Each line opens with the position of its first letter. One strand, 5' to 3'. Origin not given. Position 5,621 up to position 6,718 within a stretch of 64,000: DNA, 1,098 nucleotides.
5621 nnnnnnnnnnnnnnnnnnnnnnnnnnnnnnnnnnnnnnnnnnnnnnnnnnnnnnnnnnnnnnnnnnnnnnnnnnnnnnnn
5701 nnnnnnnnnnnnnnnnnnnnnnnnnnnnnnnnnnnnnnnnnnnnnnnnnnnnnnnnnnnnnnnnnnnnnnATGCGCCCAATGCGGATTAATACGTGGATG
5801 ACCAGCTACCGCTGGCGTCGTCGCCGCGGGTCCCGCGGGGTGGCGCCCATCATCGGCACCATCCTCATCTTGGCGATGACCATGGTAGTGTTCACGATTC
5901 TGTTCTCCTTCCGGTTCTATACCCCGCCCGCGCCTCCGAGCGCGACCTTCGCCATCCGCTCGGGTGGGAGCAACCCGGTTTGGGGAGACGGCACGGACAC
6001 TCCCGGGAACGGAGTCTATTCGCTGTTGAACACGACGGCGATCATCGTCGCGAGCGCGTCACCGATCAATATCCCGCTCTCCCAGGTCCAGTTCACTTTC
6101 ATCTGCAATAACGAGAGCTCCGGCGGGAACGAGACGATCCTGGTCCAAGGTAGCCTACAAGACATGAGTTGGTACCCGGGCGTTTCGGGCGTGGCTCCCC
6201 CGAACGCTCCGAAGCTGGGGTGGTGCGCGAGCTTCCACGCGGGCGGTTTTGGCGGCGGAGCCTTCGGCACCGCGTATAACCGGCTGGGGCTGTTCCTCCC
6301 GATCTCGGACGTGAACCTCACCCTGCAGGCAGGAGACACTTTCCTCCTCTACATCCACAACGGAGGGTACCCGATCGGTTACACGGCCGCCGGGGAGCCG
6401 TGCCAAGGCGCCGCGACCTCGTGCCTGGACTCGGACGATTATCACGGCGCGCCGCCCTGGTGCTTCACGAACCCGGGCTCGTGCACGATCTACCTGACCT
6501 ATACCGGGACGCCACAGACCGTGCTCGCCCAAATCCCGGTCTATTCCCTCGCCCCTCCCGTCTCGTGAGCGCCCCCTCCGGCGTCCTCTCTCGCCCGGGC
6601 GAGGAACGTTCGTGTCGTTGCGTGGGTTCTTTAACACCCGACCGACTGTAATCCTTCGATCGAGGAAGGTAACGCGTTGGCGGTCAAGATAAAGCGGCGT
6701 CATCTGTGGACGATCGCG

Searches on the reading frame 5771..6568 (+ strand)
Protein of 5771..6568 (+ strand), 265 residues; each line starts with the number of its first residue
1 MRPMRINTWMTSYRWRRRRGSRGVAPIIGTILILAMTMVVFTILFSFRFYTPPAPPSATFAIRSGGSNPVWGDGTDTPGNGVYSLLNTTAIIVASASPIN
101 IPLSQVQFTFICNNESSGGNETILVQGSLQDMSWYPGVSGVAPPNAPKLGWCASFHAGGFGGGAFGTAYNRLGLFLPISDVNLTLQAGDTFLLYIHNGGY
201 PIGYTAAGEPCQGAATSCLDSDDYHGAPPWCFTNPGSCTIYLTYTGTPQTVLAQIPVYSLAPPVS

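Call 29: search_protein_families(library=pfam, proteins=[window:5771-6568:+], max_evalue=0.001)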
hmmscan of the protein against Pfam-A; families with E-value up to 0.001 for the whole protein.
window:5771-6568:+ (265 aa): 1 family
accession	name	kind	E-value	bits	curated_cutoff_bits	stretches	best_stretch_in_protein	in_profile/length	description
PF07790.16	Pilin_N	-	1.3e-05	26.4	25.2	1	22-63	1-45/78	Archaeal Type IV pilin, N-terminal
